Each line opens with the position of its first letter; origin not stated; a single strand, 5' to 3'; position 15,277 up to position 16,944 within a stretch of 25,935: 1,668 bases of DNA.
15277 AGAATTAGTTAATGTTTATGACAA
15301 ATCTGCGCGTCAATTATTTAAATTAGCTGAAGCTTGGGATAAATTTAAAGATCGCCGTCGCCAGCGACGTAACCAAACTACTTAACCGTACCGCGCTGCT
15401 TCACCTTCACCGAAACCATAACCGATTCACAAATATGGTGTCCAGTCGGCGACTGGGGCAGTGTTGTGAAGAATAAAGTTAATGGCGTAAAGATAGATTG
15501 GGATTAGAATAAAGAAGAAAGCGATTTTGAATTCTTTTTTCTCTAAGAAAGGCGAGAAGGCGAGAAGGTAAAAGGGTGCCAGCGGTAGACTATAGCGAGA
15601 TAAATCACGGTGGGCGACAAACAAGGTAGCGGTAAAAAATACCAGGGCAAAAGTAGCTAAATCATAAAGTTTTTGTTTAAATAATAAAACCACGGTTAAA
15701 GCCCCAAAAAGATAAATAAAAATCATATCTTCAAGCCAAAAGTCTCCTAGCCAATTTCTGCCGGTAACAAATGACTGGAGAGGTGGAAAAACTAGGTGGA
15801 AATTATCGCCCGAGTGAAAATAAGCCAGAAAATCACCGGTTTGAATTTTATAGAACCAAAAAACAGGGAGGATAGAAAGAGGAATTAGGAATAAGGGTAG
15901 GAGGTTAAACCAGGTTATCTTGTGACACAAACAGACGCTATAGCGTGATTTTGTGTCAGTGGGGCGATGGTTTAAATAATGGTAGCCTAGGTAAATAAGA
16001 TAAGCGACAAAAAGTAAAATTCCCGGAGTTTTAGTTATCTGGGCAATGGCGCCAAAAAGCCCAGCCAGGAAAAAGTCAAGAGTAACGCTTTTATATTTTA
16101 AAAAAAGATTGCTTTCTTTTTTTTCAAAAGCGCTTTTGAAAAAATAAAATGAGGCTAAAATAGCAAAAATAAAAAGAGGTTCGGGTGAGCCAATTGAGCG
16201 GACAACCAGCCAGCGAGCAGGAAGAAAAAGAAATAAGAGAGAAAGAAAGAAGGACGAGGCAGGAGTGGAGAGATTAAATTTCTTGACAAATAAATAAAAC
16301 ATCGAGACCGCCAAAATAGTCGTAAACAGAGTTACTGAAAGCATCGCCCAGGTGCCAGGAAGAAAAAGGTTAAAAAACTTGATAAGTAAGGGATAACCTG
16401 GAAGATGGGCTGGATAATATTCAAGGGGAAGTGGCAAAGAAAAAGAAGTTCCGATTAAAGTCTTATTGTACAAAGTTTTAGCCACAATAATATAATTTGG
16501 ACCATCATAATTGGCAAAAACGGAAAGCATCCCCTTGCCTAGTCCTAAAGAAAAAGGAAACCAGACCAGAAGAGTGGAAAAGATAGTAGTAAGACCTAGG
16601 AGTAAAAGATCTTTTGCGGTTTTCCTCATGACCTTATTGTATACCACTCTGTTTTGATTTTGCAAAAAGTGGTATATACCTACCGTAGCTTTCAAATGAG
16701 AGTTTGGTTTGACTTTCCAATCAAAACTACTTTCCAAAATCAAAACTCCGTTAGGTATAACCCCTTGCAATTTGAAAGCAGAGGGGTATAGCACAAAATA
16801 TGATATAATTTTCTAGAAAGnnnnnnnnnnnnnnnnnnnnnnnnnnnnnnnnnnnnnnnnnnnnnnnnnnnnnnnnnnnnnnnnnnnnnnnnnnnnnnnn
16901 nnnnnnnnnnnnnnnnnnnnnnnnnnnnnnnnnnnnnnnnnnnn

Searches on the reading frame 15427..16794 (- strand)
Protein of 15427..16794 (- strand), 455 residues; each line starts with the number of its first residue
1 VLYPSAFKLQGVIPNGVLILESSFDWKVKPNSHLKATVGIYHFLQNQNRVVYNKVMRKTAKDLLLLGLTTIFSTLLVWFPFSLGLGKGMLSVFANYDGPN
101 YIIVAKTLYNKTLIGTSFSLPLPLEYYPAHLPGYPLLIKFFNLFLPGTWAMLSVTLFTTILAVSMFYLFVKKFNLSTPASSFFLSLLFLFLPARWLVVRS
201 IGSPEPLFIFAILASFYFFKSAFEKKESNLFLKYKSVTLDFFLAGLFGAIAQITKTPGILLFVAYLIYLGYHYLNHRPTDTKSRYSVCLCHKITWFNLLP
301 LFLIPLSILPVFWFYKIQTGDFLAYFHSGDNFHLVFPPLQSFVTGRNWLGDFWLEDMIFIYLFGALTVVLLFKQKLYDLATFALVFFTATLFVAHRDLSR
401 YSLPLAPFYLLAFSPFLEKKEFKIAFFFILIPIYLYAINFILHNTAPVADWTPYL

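Call 5: search_protein_families(library=pfam, proteins=[window:15427-16794:-], max_evalue=0.01)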
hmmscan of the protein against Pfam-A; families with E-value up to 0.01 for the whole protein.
window:15427-16794:- (455 aa): 0 families
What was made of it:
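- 15427..16629 (-): Small GT-C glycosyltransferase (400 aa, no soluble domain). Invariant Asp42 in the NYDGP motif after TM1. Convergent with GT2a and divergent from GT2b. No Pfam hit itself (call 5).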

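Call 6: search_protein_families(library=ncbifam, proteins=[window:15427-16794:-], max_evalue=0.01)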
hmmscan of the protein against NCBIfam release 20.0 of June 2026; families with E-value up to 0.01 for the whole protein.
window:15427-16794:- (455 aa): 0 families

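Call 12: search_solved_structures(query=window:15427-16794:-, max_evalue=10)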
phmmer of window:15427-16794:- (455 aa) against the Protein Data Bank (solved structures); distinct sequences matched with E-value up to 10: 0.

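Call 13: find_homologous_proteins(query=window:15427-16794:-)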
Query window:15427-16794:- (455 aa): 2118 proteins with E <= 0.001 among 8000 candidates; the best 120 are listed.
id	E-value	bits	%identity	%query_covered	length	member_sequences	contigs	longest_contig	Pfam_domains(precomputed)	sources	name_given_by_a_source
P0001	1.4e-257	873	100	88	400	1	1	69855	-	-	-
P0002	3.8e-181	621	73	88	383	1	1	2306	-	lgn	-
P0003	4.6e-178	611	72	88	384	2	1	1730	-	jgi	-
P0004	5.3e-178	611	72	87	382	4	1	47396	-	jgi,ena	-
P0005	1.2e-177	610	71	88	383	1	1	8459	PF02366.25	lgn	-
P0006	9.4e-177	607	72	88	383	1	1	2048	PF02366.25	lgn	-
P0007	3.1e-173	595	70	88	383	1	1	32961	-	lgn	-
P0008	6.1e-173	594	69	88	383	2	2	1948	-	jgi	-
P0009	1.5e-171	590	69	88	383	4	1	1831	-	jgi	-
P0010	1.6e-171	590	69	88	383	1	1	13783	-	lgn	-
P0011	1.2e-169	584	71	88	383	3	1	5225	-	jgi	-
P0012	1.6e-169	583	70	88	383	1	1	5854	-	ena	-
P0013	5.9e-169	581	70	88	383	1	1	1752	-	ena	-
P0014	1.2e-168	580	71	88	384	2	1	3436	-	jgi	-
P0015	2.0e-167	576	70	88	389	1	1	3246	PF02366.25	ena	-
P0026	8.4e-162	558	71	81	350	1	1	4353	PF02366.25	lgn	-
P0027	8.5e-162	558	68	88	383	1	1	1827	PF02366.25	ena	-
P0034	1.6e-156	540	66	87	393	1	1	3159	PF02366.25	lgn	-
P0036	9.6e-156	538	64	87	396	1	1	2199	PF02366.25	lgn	-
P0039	1.8e-153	530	65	87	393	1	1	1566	PF02366.25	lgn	-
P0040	1.0e-151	524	63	87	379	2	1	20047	PF02366.25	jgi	-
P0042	3.6e-151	523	64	87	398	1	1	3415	PF02366.25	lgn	-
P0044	1.7e-150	520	65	84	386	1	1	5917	PF02366.25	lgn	-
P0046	1.1e-149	518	62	87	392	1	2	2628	PF02366.25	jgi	-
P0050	5.1e-148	512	64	88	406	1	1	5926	PF02366.25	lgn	-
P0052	1.5e-147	511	64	87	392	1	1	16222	PF02366.25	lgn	-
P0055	2.0e-146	507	63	87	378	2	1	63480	PF02366.25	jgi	-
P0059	9.4e-146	505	63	87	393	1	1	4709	PF02366.25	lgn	-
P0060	9.9e-146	505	62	87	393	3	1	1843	PF02366.25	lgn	-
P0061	1.2e-144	501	63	87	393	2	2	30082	PF02366.25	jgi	-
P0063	1.7e-144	501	62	87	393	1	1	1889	PF02366.25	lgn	-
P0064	1.9e-144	500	62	87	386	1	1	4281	PF02366.25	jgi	-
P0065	4.5e-144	499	61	91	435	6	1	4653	PF02366.25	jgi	-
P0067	7.2e-144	498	61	87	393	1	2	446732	PF02366.25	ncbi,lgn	-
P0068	1.8e-143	497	59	87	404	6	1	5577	PF02366.25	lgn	-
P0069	2.7e-143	497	61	87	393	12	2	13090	PF02366.25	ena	-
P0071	4.9e-143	496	61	87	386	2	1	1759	PF02366.25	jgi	-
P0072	1.2e-142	494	61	87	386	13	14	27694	PF02366.25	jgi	-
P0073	2.1e-142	494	65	84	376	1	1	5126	PF02366.25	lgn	-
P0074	3.9e-142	493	62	87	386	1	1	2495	PF02366.25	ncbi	-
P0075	4.0e-142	493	63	83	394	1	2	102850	PF02366.25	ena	-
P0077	5.0e-142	492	62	87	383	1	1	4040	PF02366.25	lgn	-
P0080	1.6e-141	491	62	87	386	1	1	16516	PF02366.25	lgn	-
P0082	2.4e-141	490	60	87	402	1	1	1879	PF02366.25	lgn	-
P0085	1.1e-140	488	60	88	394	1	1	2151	PF02366.25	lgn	-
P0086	2.2e-140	487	61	87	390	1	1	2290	PF02366.25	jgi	-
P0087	2.3e-140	487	61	87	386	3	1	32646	PF02366.25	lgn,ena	-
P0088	3.1e-140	487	61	87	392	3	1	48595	PF02366.25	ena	-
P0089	3.1e-140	487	61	87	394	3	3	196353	PF02366.25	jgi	jgi:hypothetical protein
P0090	6.7e-140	485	60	87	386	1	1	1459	PF02366.25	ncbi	-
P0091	8.4e-140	485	62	87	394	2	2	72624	PF02366.25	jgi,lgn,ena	-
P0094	1.6e-139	484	59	87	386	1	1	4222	PF02366.25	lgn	-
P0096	3.2e-139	483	60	84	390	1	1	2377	PF02366.25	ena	-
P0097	3.5e-139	483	60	88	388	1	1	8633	PF02366.25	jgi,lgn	jgi:hypothetical protein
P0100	6.8e-139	482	60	87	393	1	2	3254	PF02366.25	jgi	jgi:hypothetical protein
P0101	9.8e-139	482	59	87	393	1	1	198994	PF02366.25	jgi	jgi:hypothetical protein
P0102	1.2e-138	481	59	87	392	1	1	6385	PF02366.25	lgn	-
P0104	2.0e-138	481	60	87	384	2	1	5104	PF02366.25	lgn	-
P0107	1.3e-137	478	60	87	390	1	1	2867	PF02366.25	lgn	-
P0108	2.1e-137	477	59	88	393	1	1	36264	PF02366.25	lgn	-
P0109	3.4e-137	476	62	87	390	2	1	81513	PF02366.25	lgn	-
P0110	4.9e-137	476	60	87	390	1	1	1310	PF02366.25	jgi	-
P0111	5.3e-137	476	58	87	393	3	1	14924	PF02366.25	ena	-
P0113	1.3e-136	475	59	87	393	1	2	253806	PF02366.25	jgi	jgi:hypothetical protein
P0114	5.8e-136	472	61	87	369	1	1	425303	-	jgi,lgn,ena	-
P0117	1.1e-134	468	60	87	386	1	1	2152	PF02366.25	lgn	-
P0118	1.3e-134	468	58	88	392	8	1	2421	PF02366.25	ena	-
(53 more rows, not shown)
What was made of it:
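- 15427..16629 (-): The gene call of 400 aa is P0001 (call 13).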

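Call 16: find_encoding_contigs(protein=P0114, flank=10000, max_places=2)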
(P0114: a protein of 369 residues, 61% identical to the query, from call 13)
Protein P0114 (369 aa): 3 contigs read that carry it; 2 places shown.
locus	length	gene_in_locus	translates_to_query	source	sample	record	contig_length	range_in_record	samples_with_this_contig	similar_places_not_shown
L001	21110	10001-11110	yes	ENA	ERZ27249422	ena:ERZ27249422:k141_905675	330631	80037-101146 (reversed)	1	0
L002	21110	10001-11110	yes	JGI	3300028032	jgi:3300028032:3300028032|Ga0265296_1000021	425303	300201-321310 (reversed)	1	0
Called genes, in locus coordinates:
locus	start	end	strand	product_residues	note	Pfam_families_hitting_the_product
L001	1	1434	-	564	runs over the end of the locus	PF10131:PTPS_related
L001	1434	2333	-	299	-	PF01522:Polysacc_deac_1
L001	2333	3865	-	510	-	PF13231:PMT_2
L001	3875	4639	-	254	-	PF00535:Glycos_transf_2, PF10111:Glyco_tranf_2_2 (weak)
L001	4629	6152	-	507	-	PF13231:PMT_2 (weak)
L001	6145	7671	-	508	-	PF13231:PMT_2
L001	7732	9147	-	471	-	PF02366:PMT, PF13231:PMT_2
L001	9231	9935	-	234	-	PF00535:Glycos_transf_2, PF13641:Glyco_tranf_2_3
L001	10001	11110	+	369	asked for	-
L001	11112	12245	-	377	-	PF00535:Glycos_transf_2, PF04138:GtrA_DPMS_TM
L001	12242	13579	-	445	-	PF02558:ApbA (faint), PF03721:UDPG_MGDP_dh_N, PF00984:UDPG_MGDP_dh, PF03720:UDPG_MGDP_dh_C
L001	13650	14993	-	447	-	PF01564:Spermine_synth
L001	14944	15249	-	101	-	-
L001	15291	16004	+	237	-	PF01746:tRNA_m1G_MT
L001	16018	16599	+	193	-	PF02541:Ppx-GppA, PF08841:DDR (weak)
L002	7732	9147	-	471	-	PF02366:PMT, PF13231:PMT_2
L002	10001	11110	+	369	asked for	-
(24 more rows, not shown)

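Call 17: find_encoding_contigs(protein=P0113, flank=10000, max_places=2)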
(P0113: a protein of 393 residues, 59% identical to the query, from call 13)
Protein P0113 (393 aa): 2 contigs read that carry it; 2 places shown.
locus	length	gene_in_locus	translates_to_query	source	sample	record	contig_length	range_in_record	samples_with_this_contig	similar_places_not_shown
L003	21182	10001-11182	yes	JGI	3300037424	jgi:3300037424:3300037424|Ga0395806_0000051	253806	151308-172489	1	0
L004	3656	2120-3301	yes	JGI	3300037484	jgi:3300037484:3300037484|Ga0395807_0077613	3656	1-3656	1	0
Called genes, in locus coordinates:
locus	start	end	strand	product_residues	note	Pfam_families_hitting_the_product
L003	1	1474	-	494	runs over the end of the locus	PF01943:Polysacc_synt, PF13440:Polysacc_synt_3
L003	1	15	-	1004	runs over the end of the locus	-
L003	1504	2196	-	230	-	PF00535:Glycos_transf_2, PF10111:Glyco_tranf_2_2 (weak), PF13641:Glyco_tranf_2_3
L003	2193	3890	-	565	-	PF10131:PTPS_related, PF13231:PMT_2 (weak)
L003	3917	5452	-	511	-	PF02366:PMT (weak), PF13231:PMT_2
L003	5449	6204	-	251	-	PF00535:Glycos_transf_2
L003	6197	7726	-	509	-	PF13231:PMT_2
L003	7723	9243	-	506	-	PF13231:PMT_2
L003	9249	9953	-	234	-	PF00535:Glycos_transf_2, PF13641:Glyco_tranf_2_3 (weak)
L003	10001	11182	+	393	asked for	PF02366:PMT (weak)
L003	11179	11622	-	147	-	PF11969:DcpS_C, PF01230:HIT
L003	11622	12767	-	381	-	PF00535:Glycos_transf_2, PF04138:GtrA_DPMS_TM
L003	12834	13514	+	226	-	PF01746:tRNA_m1G_MT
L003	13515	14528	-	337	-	PF01073:3Beta_HSD, PF01370:Epimerase, PF02719:Polysacc_synt_2, PF04321:RmlD_sub_bind, PF05368:NmrA (weak), PF07993:NAD_binding_4, PF13460:NAD_binding_10 (weak), PF16363:GDP_Man_Dehyd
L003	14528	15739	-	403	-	PF13439:Glyco_transf_4, PF00534:Glycos_transf_1, PF20706:GT4-conflict (weak), PF13692:Glyco_trans_1_4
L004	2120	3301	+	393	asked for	PF02366:PMT (weak)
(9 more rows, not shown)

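Call 24: search_solved_structures(query=A1, max_evalue=10)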
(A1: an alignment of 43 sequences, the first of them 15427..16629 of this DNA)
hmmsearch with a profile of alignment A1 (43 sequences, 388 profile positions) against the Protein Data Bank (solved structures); distinct sequences matched with E-value up to 10: 0.

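Call 26: search_protein_families(library=pfam, alignment_id=A1, max_evalue=0.01)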
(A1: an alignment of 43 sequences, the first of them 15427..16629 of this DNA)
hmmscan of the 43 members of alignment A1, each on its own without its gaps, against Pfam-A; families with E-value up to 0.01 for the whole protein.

A. member 1, window:15427-16629:- (400 aa): 0 families

B. families by the number of members that match (of 43 scanned): 2 families
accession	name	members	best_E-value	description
PF02366.24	PMT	28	3.9e-10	Dolichyl-phosphate-mannose-protein mannosyltransferase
PF13231.12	PMT_2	9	1.8e-05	Dolichyl-phosphate-mannose-protein mannosyltransferase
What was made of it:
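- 15427..16629 (-): 28 of 43 family members hit PF02366 (call 26).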

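Call 30: predict_structure(alignment_id=A1)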
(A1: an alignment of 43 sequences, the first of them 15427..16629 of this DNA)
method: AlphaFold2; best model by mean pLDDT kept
length: 400 residues; sequences in the alignment: 43
mean_pLDDT: 86.3   pTM: 0.89
mean pLDDT of the five models: 86.3, 86.0, 85.4, 85.0, 83.7
residues with pLDDT >= 90: 264; 70-90: 71; 50-70: 35; < 50: 30
segments of 3 or more residues with pLDDT < 50: 280-289, 293-300, 391-400
pLDDT, mean of each block of 10 residues (from residue 1): 94 98 98 92 90 93 82 91 97 96 98 96 92 93 93 97 94 85 95 96 94 93 61 63 95 96 93 67 47 47 78 96 95 77 68 94 95 94 86 41
secondary structure, 60 per line:
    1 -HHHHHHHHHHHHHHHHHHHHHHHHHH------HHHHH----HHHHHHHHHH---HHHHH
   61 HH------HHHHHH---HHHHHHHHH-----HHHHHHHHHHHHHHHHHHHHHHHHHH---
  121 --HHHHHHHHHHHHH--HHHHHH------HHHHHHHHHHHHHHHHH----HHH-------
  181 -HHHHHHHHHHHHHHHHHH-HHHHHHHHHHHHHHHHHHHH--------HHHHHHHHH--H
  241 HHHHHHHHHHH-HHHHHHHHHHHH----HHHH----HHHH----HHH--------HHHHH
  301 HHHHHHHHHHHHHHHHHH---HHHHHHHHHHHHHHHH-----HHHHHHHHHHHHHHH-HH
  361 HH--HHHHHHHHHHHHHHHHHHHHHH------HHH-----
elements in order: H2-27 H34-38 H43-52 H56-62 H69-74 H78-86 H92-117 H123-135 H138-143 H150-166 H182-199 H201-220 H229-237 H240-251 H253-264 H269-272 H277-280 H296-318 H322-337 H343-357 H359-362 H365-386
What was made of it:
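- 15427..16629 (-): AF2 pLDDT 86.3, pTM 0.89 (call 30).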

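Call 33: fold_search(model_id=the predicted structure, library=pdb)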
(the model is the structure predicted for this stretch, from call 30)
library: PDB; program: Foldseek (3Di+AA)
matches with E <= 10: 412; with E <= 0.001: 7
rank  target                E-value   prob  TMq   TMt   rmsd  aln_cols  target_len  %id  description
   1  3wak                  1.0e-04  1.00  0.46  0.25  13.7       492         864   13  Crystal structure of the Archaeoglobus fulgidus oligosaccharyltransferase (O29867_ARCFU) in the apo form (released 2013-10-30)
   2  7e9s_A                2.6e-04  1.00  0.51  0.27  11.5       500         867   13  Archaeal oligosaccharyltransferase AglB from Archaeoglobus fulgidus in complex with an inhibitory peptide and a dolich (released 2021-09-08)
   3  9i5k_A                2.8e-04  1.00  0.53  0.45   8.7       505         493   11  Structure of the Chaetomium thermophilum Pmt4 homodimer (C2 symmetry) (released 2025-12-24)
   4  5gmy_A                6.2e-04  1.00  0.52  0.28  13.9       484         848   13  Crystal structure of the Archaeoglobus fulgidus oligosaccharyltransferase (O29867_ARCFU) tethered with an acceptor pep (released 2017-02-01)
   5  3waj                  6.8e-04  1.00  0.49  0.28  15.2       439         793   13  Crystal structure of the Archaeoglobus fulgidus oligosaccharyltransferase (O29867_ARCFU) complex with Zn and sulfate (released 2013-10-30)
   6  7oci_F                7.9e-04  1.00  0.54  0.36  13.1       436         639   14  Cryo-EM structure of yeast Ost6p containing oligosaccharyltransferase complex (released 2022-02-16)
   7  3rce_A                9.3e-04  1.00  0.52  0.34  10.1       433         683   15  Bacterial oligosaccharyltransferase PglB (released 2011-06-15)
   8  5f15                  1.0e-03  1.00  0.50  0.39   7.8       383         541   14  Crystal Structure of ArnT from Cupriavidus metallidurans bound to Undecaprenyl phosphate (released 2016-02-17)
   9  9i5l_A                1.3e-03  1.00  0.38  0.24   7.1       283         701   13  Structure of the Chaetomium thermophilum Pmt4 homodimer (C1 symmetry) (released 2025-12-24)
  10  8agb_A                2.4e-03  1.00  0.54  0.36  12.6       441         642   14  Structure of yeast oligosaccharylransferase complex with lipid-linked oligosaccharide bound (released 2022-12-07)
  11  9e61_B                2.5e-03  1.00  0.42  0.25   6.2       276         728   16  Cryo-EM structure of Saccharomyces cerevisiae Pmt4 apo form (released 2025-10-15)
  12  9e61_A                2.8e-03  1.00  0.38  0.23   9.6       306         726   13  Cryo-EM structure of Saccharomyces cerevisiae Pmt4 apo form (released 2025-10-15)
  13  5ezm                  3.5e-03  1.00  0.52  0.40   7.5       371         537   13  Crystal Structure of ArnT from Cupriavidus metallidurans in the apo state (released 2016-02-17)
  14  6ezn_F                4.1e-03  1.00  0.43  0.29  15.2       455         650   15  Cryo-EM structure of the yeast oligosaccharyltransferase (OST) complex (released 2018-01-17)
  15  6c26_A                4.7e-03  1.00  0.48  0.33  13.4       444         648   13  The Cryo-EM structure of a eukaryotic oligosaccharyl transferase complex (released 2018-01-31)
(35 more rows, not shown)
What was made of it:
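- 15427..16629 (-): Foldseek top 28 hits are all GT-C (AglB, Pmt4, PglB, ArnT, ALG9, EmbB, PimE) (call 33).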

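Call 42: find_related_loci(query=A1, collection=genome_contigs, flank=10000)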
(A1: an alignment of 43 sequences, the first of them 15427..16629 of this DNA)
Query A1 (400 aa) in genome_contigs; peptide patterns used: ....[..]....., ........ (x = any residue, [..] = any of these).
327 stretches matched a pattern; 319 encode a relative of the query (tblastn E <= 1e-3); the best 80 are kept; 80 distinct loci.
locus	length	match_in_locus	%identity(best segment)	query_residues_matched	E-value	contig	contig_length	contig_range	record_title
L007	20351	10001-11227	66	1-400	2e-167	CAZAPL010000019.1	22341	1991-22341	MAG TPA_asm: uncultured Gammaproteobacteria bacterium isolate SRP231805_co4_153 genome assembly, contig: k141_150618, wh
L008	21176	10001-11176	63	3-400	2e-150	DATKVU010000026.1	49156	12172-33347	MAG TPA_asm: Clostridia bacterium isolate SMAG_U14141 k141_1931716, whole genome shotgun sequence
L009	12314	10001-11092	65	1-400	6e-149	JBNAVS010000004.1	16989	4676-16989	MAG: Microgenomates group bacterium isolate Kamch4342-D-MF-044 bin36_IDBA_re-assembly_contigs.fa-4, whole genome shotgun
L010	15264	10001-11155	61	3-400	5e-143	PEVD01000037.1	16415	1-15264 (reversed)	MAG: Candidatus Shapirobacteria bacterium CG03_land_8_20_14_0_80_40_19 CG03_land_8_20_14_0.80_scaffold_2896_c, whole gen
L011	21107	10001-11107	60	1-400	2e-142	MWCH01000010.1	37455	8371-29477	MAG: Microgenomates group bacterium ADurb.Bin219 BWY24_contig000010, whole genome shotgun sequence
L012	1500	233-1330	62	1-400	3e-154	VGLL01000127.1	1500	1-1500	MAG: Candidatus Shapirobacteria bacterium isolate K_DeepCast_150m_m1_139 K_DeepCast_150m_m1_139_Ga0194126_10187818, whol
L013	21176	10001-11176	61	3-400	7e-140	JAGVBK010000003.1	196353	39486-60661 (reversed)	MAG: Candidatus Shapirobacteria bacterium isolate DeMMO6_54 c_000000029669, whole genome shotgun sequence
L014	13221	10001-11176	60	3-400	2e-137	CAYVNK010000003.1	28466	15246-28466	MAG TPA_asm: uncultured Gammaproteobacteria bacterium isolate binchicken_co387_100 genome assembly, contig: NODE_1262_le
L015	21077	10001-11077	58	6-400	1e-135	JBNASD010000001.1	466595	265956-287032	MAG: Microgenomates group bacterium isolate Kamch4336-1-MF-07 bin3.fa-1, whole genome shotgun sequence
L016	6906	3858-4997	57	1-400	2e-132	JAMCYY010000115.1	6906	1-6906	MAG: Patescibacteria group bacterium isolate FK_Sedi_B_Bin.329 NODE_48121_length_6906_cov_3.92551, whole genome shotgun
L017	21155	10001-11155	53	1-399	6e-125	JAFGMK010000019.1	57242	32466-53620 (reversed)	MAG: Candidatus Paceibacterota bacterium isolate Zod_Metabat.464 k87_6117855, whole genome shotgun sequence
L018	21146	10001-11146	53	1-400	1e-124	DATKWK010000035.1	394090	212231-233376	MAG TPA_asm: Candidatus Bathyarchaeia archaeon isolate SMAG_U14161 k141_3311682, whole genome shotgun sequence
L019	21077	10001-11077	53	5-399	1e-119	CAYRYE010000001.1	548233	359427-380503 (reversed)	MAG TPA_asm: uncultured Gammaproteobacteria bacterium isolate SRP068000_co4_7 genome assembly, contig: NODE_2_length_548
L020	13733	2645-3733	53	1-399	2e-115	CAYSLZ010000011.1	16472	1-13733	MAG TPA_asm: uncultured Gammaproteobacteria bacterium isolate SRP319275_co2_331 genome assembly, contig: NODE_2955_lengt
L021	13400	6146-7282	50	2-399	5e-115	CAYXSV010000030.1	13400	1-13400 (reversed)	MAG TPA_asm: uncultured Gammaproteobacteria bacterium isolate SRP067234_co1_340 genome assembly, contig: k99_893196, who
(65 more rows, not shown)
